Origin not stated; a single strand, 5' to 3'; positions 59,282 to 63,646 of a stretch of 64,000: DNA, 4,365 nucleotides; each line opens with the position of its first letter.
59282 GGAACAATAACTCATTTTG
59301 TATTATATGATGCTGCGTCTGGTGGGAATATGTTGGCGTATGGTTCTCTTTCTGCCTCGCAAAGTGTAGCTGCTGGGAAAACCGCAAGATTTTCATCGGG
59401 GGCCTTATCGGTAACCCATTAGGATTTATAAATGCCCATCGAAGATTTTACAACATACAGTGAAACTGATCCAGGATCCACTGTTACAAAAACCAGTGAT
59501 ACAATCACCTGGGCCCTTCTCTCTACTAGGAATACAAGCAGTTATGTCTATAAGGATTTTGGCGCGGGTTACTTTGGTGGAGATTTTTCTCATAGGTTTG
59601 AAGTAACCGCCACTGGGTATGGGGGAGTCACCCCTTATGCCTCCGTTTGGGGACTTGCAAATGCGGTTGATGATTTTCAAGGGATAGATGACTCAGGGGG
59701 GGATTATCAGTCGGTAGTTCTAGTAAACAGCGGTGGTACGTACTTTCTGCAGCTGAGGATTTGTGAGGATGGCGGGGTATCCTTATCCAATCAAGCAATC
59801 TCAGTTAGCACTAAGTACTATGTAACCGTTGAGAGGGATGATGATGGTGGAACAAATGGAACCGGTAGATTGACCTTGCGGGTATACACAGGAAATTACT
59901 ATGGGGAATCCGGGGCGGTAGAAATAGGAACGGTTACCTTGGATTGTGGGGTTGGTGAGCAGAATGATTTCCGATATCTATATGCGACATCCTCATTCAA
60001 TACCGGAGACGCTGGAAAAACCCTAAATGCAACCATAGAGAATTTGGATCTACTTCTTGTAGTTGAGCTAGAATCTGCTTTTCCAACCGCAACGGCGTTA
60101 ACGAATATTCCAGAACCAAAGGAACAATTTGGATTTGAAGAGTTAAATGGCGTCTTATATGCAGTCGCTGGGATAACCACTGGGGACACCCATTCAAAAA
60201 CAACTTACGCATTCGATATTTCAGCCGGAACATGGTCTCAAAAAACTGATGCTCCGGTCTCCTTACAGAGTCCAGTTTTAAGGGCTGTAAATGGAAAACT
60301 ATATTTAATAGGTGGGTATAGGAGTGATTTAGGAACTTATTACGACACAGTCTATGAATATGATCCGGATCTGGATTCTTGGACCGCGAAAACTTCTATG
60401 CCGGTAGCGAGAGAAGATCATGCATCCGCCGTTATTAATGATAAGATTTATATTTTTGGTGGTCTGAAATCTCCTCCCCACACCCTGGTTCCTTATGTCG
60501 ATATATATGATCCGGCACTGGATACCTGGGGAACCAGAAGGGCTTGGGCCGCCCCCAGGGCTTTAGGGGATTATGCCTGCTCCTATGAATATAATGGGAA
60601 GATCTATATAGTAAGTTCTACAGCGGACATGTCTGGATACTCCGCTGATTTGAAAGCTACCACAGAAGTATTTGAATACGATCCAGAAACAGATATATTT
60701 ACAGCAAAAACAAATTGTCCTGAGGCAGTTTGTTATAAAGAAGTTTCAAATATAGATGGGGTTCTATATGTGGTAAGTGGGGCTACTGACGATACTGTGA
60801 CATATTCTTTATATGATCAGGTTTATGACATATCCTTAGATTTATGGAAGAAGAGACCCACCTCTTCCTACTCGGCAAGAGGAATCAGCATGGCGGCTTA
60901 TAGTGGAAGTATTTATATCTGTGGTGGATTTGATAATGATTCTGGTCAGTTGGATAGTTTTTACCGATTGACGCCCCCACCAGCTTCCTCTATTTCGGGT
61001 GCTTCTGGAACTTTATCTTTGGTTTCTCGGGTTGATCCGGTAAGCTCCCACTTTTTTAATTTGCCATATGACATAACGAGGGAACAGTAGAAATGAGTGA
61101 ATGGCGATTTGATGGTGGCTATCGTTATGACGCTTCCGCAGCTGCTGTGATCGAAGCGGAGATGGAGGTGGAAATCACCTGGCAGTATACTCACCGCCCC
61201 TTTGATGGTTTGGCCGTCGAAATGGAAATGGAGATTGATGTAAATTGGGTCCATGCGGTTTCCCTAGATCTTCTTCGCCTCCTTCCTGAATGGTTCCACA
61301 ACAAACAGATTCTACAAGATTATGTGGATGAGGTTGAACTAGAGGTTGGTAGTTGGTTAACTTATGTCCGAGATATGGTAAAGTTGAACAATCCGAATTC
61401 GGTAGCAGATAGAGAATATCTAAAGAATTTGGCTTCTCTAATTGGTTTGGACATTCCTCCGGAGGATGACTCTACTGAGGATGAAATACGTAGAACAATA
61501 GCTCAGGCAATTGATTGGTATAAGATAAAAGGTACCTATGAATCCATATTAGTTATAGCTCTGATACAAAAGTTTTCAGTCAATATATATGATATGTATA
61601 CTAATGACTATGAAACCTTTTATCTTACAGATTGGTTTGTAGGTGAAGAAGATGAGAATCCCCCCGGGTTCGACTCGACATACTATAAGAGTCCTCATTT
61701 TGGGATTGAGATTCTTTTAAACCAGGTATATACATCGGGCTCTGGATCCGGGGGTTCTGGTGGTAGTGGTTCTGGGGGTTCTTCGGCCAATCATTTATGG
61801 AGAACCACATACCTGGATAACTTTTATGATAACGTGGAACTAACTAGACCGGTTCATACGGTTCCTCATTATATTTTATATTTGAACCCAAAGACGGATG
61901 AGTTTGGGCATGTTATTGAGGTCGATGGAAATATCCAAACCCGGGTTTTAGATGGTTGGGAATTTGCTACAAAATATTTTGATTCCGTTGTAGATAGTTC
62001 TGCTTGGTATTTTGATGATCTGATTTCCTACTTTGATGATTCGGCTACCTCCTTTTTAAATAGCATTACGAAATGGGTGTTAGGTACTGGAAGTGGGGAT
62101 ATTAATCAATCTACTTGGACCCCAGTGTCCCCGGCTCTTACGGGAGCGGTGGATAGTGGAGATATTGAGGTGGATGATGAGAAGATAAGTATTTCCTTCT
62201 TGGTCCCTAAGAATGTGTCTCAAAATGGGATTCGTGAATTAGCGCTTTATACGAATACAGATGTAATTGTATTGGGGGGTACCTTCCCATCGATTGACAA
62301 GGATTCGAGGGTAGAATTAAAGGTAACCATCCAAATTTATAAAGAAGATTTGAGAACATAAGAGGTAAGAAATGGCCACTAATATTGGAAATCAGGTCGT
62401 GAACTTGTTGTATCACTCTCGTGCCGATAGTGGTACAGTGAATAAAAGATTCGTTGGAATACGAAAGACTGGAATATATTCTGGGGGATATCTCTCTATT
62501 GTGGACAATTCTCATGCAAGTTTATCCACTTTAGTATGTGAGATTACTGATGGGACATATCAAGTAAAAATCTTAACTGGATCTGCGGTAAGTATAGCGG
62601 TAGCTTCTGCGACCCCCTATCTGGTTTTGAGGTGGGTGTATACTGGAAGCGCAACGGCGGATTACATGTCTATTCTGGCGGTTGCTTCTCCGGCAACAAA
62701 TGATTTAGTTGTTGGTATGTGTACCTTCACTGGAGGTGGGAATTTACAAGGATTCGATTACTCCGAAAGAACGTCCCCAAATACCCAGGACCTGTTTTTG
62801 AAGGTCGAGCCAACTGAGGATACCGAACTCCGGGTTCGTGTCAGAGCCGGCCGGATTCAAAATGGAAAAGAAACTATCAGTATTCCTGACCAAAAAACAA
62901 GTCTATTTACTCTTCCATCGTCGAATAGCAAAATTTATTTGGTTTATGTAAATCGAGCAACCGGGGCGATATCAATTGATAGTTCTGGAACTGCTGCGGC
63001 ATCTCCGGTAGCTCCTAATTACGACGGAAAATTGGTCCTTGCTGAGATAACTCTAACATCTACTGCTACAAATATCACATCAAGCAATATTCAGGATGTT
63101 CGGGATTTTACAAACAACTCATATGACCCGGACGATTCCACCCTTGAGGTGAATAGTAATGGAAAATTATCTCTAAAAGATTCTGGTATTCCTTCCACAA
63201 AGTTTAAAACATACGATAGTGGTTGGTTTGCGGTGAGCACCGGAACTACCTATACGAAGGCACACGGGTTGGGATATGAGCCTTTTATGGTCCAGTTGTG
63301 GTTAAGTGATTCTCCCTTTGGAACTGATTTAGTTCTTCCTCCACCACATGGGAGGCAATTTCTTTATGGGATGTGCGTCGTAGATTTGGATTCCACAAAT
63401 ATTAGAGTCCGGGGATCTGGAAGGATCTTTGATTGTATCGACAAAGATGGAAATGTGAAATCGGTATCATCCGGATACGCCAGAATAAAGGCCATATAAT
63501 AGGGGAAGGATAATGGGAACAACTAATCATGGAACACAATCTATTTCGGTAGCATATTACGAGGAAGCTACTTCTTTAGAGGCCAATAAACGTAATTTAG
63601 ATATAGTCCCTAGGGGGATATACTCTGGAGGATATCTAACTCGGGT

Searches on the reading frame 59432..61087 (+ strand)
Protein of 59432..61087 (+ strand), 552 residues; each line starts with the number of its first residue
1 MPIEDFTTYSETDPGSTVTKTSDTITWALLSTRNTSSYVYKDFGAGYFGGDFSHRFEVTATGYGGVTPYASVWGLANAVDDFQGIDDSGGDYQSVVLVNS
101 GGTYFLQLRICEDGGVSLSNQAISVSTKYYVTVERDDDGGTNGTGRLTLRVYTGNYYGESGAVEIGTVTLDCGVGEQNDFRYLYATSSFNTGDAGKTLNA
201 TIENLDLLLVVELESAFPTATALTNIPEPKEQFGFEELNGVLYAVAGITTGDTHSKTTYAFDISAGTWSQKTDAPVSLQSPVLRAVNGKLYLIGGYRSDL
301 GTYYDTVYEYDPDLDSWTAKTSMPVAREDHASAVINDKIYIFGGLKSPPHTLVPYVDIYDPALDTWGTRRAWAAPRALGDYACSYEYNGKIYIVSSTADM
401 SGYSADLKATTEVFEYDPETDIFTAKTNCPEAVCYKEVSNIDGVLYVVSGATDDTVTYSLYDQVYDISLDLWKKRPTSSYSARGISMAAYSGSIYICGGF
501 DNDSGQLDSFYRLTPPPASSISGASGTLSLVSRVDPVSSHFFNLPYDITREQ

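Call 8: search_protein_families(library=pfam, proteins=[window:59432-61087:+], max_evalue=0.01)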
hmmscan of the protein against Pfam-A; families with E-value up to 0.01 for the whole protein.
window:59432-61087:+ (552 aa): 10 families
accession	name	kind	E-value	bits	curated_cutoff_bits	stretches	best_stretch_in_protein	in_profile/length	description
PF24681.1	Kelch_KLHDC2_KLHL20_DRC7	-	2.9e-31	108.9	50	2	240-424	9-192/221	KLHDC2/KLHL20/DRC7 Kelch-repeats domain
PF01344.31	Kelch_1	-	3.5e-29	100.4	20.1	4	285-324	9-46/46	Kelch motif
PF25210.1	Kelch_FKB95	-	5.6e-22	79.1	70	3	313-400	66-153/268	FKB95, Kelch-repeats domain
PF24981.1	Beta-prop_ATRN-LZTR1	-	8.5e-22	78.2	50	1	242-501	1-281/289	Attractin/LZTR1 beta-propeller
PF13964.12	Kelch_6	-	2.9e-20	71.9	25.3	2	328-366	3-40/50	Kelch motif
PF07646.21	Kelch_2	-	7.3e-20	70.3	21.3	1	282-324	6-48/48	Kelch motif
PF13418.12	Kelch_4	-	5.3e-15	55.5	21.6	0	326-367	1-42/49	Galactose oxidase, central domain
PF13415.12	Kelch_3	-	1.3e-14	54.4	22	1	287-334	1-47/48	Galactose oxidase, central domain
PF24996.1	NANM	-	1.7e-14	53.9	45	2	254-345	27-125/350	N-acetylneuraminate epimerase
PF13854.13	Kelch_HCF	-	6.2e-05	22.8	113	1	288-387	76-187/345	Host cell factor, Kelch-repeats domain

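Call 9: search_protein_families(library=phrogs, proteins=[window:59432-61087:+], max_evalue=0.01)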
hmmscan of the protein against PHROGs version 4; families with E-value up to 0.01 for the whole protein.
window:59432-61087:+ (552 aa): 4 families
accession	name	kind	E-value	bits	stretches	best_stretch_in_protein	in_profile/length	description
phrog_12615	-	unknown function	3.5e-28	99.6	3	305-458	63-206/290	-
phrog_16120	-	head and packaging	1.7e-22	81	3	212-322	276-382/511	virion structural protein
phrog_11786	-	unknown function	1.4e-11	44.8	2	339-503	136-302/463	-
phrog_16216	-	unknown function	9.8e-09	35.6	1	243-395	212-361/418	-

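Call 24: find_related_loci(query=window:59432-61087:+, collection=viral_contigs, flank=8000)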
Query window:59432-61087:+ (552 aa) in viral_contigs; peptide patterns used: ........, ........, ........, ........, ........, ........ (x = any residue, [..] = any of these).
36 stretches matched a pattern; 9 encode a relative of the query (tblastn E <= 1e-3); 8 distinct loci.
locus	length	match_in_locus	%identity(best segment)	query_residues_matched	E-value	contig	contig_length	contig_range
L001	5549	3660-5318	68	1-552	0e+0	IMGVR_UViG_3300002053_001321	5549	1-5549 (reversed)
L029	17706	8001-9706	45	1-533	7e-79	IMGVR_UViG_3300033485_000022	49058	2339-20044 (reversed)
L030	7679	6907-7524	45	3-207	8e-50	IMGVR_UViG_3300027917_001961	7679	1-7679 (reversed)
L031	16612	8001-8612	43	5-212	6e-42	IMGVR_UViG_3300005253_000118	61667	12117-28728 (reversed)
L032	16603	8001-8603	40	1-207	1e-39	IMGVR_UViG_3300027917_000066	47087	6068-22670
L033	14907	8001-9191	42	9-207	1e-37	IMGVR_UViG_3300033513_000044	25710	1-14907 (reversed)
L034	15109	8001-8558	39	1-190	4e-35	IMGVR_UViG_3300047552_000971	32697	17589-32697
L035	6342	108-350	51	127-207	7e-16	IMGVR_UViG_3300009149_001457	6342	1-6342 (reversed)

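Call 44: find_homologous_proteins(query=window:59432-61087:+, max_evalue=1e-30)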
Query window:59432-61087:+ (552 aa): 97 proteins with E <= 1e-30 among 8000 candidates.
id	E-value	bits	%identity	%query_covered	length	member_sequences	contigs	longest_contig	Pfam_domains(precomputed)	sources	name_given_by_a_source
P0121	0.0e+0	1249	100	100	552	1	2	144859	PF24996.1,PF07646.22,PF13964.13,PF24681.2,PF13415.13,PF24981.2,PF01344.32,PF25210.2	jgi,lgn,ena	-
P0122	6.0e-257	872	68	100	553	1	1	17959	PF24996.1,PF07646.22,PF13964.13,PF24681.2,PF13415.13,PF24981.2,PF01344.32,PF25210.2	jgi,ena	-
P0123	3.6e-146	506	49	93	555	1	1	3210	PF24996.1,PF07646.22,PF13964.13,PF24681.2,PF13415.13,PF24981.2,PF01344.32,PF25210.2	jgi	-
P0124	1.1e-142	495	46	100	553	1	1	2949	PF24996.1,PF07646.22,PF13964.13,PF24681.2,PF13415.13,PF24981.2,PF01344.32,PF25210.2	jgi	jgi:hypothetical protein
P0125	1.1e-130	455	59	63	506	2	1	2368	PF24996.1,PF07646.22,PF13964.13,PF24681.2,PF13415.13,PF13385.14,PF24981.2,PF01344.32,PF25210.2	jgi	jgi:N-acetylneuraminic acid mutarotase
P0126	2.5e-124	434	42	99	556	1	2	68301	PF24996.1,PF07646.22,PF13964.13,PF24681.2,PF13415.13,PF24981.2,PF01344.32,PF25210.2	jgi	-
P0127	7.8e-106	373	52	62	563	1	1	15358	PF24996.1,PF07646.22,PF13964.13,PF24681.2,PF13415.13,PF13385.14,PF24981.2,PF01344.32,PF25210.2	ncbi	-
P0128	2.8e-92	328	49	62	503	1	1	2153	PF24996.1,PF07646.22,PF13964.13,PF24681.2,PF13415.13,PF24981.2,PF01344.32,PF25210.2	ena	-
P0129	2.0e-90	322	48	63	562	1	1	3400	PF24996.1,PF07646.22,PF13964.13,PF24681.2,PF13415.13,PF13385.14,PF24981.2,PF01344.32,PF25210.2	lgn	-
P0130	1.8e-88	316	50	53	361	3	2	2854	PF24996.1,PF07646.22,PF13964.13,PF24681.2,PF13415.13,PF07734.19,PF24981.2,PF01344.32,PF25210.2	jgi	jgi:N-acetylneuraminic acid mutarotase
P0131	6.0e-88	314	49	53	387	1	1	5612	PF24996.1,PF07646.22,PF13418.13,PF13964.13,PF24681.2,PF13854.13,PF13415.13,PF07734.19,PF24981.2,PF01344.32,PF25210.2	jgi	-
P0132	7.1e-85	304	49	55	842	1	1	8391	PF09356.16,PF24996.1,PF07646.22,PF13964.13,PF24681.2,PF13415.13,PF13385.14,PF24981.2,PF09931.16,PF01344.32,PF25210.2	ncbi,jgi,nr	ncbi:MAG: DUF2163 domain-containing protein [Planctomycetaceae bacterium]|nr:MAG: DUF2163 domain-con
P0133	3.6e-83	298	48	53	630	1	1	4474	PF07646.22,PF24681.2,PF13415.13,PF13857.13,PF23745.2,PF24981.2,PF01344.32,PF00023.37,PF25210.2,PF13637.13,PF24996.1,PF13964.13,PF13854.13,PF13606.13,PF12796.14,PF24521.3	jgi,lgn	-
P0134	2.0e-82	296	49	50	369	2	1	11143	PF24996.1,PF07646.22,PF13418.13,PF13964.13,PF24681.2,PF13854.13,PF13415.13,PF07734.19,PF24981.2,PF01344.32,PF25210.2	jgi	jgi:N-acetylneuraminic acid mutarotase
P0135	5.6e-82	294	43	57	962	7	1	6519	PF06917.20,PF24996.1,PF07646.22,PF13964.13,PF24681.2,PF13415.13,PF24981.2,PF01344.32,PF25210.2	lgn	-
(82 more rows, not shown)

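Call 46: find_encoding_contigs(protein=P0126, flank=6000, max_places=3)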
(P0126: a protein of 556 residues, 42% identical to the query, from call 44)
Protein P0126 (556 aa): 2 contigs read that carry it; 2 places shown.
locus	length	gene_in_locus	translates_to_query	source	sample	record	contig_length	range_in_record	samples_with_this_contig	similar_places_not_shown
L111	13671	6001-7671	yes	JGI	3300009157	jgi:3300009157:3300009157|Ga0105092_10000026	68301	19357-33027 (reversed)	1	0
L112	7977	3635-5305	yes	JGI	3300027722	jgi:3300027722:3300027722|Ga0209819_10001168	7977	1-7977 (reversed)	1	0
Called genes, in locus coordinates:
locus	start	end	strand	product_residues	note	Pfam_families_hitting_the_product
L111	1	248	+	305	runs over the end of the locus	-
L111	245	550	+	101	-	-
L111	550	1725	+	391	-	-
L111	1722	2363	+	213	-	PF04717:Phage_base_V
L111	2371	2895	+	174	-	-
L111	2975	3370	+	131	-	PF04965:GPW_gp25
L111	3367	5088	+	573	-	-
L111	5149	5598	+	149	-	-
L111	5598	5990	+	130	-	PF23140:Gp80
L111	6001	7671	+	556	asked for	PF13964:Beta-prop_Calicin, PF25210:Kelch_FKB95 (weak), PF13415:Beta-prop_FBX42 (weak), PF24681:Kelch_KLHDC2_KLHL20_DRC7, PF24981:Beta-prop_ATRN-LZTR1, PF24996:NANM, PF13964:Beta-prop_Calicin, PF24681:Kelch_KLHDC2_KLHL20_DRC7, +4 more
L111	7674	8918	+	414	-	-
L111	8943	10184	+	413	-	-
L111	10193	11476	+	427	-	-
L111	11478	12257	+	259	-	-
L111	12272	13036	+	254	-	PF01973:MptE-like (faint)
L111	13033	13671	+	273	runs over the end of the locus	PF00535:Glycos_transf_2, PF10111:Glyco_tranf_2_2 (weak)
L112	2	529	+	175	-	?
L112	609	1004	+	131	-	PF04965:GPW_gp25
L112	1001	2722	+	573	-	-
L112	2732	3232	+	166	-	-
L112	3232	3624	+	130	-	PF23140:Gp80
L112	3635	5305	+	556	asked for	PF13964:Beta-prop_Calicin, PF25210:Kelch_FKB95 (weak), PF13415:Beta-prop_FBX42 (weak), PF24681:Kelch_KLHDC2_KLHL20_DRC7, PF24981:Beta-prop_ATRN-LZTR1, PF24996:NANM, PF13964:Beta-prop_Calicin, PF24681:Kelch_KLHDC2_KLHL20_DRC7, +4 more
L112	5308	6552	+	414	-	-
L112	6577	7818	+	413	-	-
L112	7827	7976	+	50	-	?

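Call 47: find_encoding_contigs(protein=P0127, flank=6000, max_places=2)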
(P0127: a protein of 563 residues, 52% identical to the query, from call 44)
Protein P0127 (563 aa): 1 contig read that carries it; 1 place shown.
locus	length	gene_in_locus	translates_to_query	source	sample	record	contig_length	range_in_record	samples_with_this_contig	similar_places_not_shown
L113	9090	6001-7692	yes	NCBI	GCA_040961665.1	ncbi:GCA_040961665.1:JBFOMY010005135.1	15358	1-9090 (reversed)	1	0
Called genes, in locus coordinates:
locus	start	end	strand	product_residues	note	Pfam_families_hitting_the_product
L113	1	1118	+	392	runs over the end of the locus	-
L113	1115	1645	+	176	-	PF04717:Phage_base_V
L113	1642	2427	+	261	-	-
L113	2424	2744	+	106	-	PF05488:PAAR_motif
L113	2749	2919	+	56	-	-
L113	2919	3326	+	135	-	PF04965:GPW_gp25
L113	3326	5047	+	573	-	-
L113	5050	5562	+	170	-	PF23140:Gp80 (faint)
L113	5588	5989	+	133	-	PF23140:Gp80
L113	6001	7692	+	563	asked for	PF13385:Laminin_G_3, PF01344:Kelch_1 (weak), PF13415:Beta-prop_FBX42, PF13964:Beta-prop_Calicin, PF24681:Kelch_KLHDC2_KLHL20_DRC7, PF24981:Beta-prop_ATRN-LZTR1, PF25210:Kelch_FKB95, PF01344:Kelch_1, +2 more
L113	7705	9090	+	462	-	?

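Call 48: find_encoding_contigs(protein=P0124, flank=3000, max_places=2)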
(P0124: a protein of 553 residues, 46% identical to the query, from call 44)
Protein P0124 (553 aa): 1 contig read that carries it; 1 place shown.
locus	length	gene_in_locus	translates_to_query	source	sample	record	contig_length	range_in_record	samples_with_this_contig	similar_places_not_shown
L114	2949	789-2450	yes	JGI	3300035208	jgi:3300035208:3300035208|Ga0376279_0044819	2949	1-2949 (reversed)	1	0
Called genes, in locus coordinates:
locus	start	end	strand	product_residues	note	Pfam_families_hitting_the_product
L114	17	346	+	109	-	-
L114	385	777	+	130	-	PF23140:Gp80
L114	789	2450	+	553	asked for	PF13964:Beta-prop_Calicin, PF24981:Beta-prop_ATRN-LZTR1, PF25210:Kelch_FKB95, PF13415:Beta-prop_FBX42, PF24681:Kelch_KLHDC2_KLHL20_DRC7, PF01344:Kelch_1, PF25210:Kelch_FKB95, PF01344:Kelch_1, +4 more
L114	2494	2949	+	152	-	?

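Call 49: find_encoding_contigs(protein=P0123, flank=3000, max_places=2)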
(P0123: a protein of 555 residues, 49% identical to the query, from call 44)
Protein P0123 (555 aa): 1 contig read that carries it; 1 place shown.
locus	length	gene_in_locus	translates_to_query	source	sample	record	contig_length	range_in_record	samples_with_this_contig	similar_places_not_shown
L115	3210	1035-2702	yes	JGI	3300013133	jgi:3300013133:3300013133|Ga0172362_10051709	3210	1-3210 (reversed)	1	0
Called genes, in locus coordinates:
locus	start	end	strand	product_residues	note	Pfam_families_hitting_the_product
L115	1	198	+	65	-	?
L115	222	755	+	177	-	PF23140:Gp80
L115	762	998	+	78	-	PF23140:Gp80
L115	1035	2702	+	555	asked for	PF07646:Kelch_2 (faint), PF13964:Beta-prop_Calicin (weak), PF24681:Kelch_KLHDC2_KLHL20_DRC7, PF24996:NANM (faint), PF24981:Beta-prop_ATRN-LZTR1, PF01344:Kelch_1, PF13415:Beta-prop_FBX42, PF25210:Kelch_FKB95 (weak)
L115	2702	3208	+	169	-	?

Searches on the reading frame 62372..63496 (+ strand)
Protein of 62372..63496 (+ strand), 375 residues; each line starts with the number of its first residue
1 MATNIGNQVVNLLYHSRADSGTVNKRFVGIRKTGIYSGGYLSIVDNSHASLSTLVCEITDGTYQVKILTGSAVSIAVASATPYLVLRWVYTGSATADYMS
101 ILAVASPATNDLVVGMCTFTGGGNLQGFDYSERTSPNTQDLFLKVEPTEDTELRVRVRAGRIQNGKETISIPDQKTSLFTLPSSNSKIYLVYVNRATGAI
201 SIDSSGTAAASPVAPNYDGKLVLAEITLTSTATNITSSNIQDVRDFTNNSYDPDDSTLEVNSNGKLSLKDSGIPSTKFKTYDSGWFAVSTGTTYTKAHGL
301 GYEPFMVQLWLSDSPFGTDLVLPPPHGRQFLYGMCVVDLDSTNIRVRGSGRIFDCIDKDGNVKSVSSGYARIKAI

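Call 8: search_protein_families(library=pfam, proteins=[window:62372-63496:+], max_evalue=0.01)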
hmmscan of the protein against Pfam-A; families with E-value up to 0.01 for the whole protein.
window:62372-63496:+ (375 aa): 1 family
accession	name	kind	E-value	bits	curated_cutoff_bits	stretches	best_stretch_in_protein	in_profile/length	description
PF22432.2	PA2794-like_C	-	0.00034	21.2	27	1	281-374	1-101/102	PA2794-like, C-terminal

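Call 9: search_protein_families(library=phrogs, proteins=[window:62372-63496:+], max_evalue=0.01)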
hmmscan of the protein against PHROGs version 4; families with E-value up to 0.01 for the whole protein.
window:62372-63496:+ (375 aa): 1 family
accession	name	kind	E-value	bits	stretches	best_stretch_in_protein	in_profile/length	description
phrog_3398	-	head and packaging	0.00017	22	1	205-247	126-169/359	virion structural protein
